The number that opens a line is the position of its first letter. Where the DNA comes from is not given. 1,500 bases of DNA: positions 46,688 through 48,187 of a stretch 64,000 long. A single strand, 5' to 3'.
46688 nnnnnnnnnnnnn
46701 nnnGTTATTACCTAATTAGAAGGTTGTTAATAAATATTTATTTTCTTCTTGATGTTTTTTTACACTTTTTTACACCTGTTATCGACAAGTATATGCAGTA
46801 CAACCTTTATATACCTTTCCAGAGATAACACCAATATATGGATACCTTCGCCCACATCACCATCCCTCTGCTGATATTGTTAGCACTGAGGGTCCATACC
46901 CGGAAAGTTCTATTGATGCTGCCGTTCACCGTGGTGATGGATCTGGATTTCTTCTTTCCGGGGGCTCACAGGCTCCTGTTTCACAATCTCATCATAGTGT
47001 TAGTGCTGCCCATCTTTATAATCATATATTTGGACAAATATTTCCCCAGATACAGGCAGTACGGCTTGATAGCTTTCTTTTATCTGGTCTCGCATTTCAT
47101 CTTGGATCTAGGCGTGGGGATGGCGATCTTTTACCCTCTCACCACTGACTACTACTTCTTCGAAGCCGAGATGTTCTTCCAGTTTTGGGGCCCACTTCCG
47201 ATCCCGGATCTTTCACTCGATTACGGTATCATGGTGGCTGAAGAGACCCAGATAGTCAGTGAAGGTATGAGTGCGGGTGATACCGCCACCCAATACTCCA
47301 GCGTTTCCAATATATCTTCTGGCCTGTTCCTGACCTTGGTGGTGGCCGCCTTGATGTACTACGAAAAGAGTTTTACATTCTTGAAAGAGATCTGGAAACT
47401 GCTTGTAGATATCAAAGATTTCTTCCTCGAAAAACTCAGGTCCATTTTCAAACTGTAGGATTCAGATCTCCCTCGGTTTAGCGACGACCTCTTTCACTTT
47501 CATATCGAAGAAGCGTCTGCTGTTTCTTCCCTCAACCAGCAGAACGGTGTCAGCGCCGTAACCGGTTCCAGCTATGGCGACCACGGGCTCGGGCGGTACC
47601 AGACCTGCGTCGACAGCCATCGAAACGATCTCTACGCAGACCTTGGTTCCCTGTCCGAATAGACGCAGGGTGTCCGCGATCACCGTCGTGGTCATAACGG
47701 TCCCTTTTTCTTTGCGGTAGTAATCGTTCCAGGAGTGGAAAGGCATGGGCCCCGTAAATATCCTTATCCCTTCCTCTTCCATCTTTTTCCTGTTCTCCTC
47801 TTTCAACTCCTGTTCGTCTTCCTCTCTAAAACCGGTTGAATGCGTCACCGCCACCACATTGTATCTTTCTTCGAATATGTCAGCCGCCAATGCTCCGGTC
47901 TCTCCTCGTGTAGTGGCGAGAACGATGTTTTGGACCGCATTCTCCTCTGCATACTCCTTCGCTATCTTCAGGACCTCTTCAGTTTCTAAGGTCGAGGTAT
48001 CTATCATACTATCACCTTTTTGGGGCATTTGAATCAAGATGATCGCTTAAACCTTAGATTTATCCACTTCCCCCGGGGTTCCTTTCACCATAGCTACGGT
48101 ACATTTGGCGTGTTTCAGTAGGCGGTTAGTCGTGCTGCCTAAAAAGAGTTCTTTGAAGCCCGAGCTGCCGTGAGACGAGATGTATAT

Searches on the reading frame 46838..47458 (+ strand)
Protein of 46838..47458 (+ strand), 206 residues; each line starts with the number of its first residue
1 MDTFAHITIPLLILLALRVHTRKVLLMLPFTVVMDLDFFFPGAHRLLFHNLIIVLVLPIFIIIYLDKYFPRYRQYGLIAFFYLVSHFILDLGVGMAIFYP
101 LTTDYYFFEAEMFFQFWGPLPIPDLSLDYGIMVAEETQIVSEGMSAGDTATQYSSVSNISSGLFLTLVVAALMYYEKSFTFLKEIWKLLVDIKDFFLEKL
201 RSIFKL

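Call 8: search_protein_families(library=pfam, max_evalue=0.01, proteins=[window:46838-47458:+])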
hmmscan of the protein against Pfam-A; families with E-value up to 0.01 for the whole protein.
window:46838-47458:+ (206 aa): 1 family
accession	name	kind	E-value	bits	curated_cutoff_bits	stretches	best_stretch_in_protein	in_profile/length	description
PF04307.19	YdjM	-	0.00062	19.7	29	1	35-111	41-129/176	YdjM inner membrane protein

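Call 42: search_protein_families(library=ncbifam, max_evalue=0.01, proteins=[window:46838-47458:+])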
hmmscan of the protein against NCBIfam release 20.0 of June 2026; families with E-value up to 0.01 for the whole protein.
window:46838-47458:+ (206 aa): 0 families

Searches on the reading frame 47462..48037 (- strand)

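Call 8: search_protein_families(library=pfam, max_evalue=0.01, proteins=[window:47462-48037:-])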
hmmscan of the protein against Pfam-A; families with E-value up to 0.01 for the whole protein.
window:47462-48037:- (191 aa): 1 family
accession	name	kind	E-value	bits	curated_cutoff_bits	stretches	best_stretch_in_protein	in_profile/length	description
PF02887.21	PK_C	-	2.5e-07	31.2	28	1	20-163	1-109/114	Pyruvate kinase, alpha/beta domain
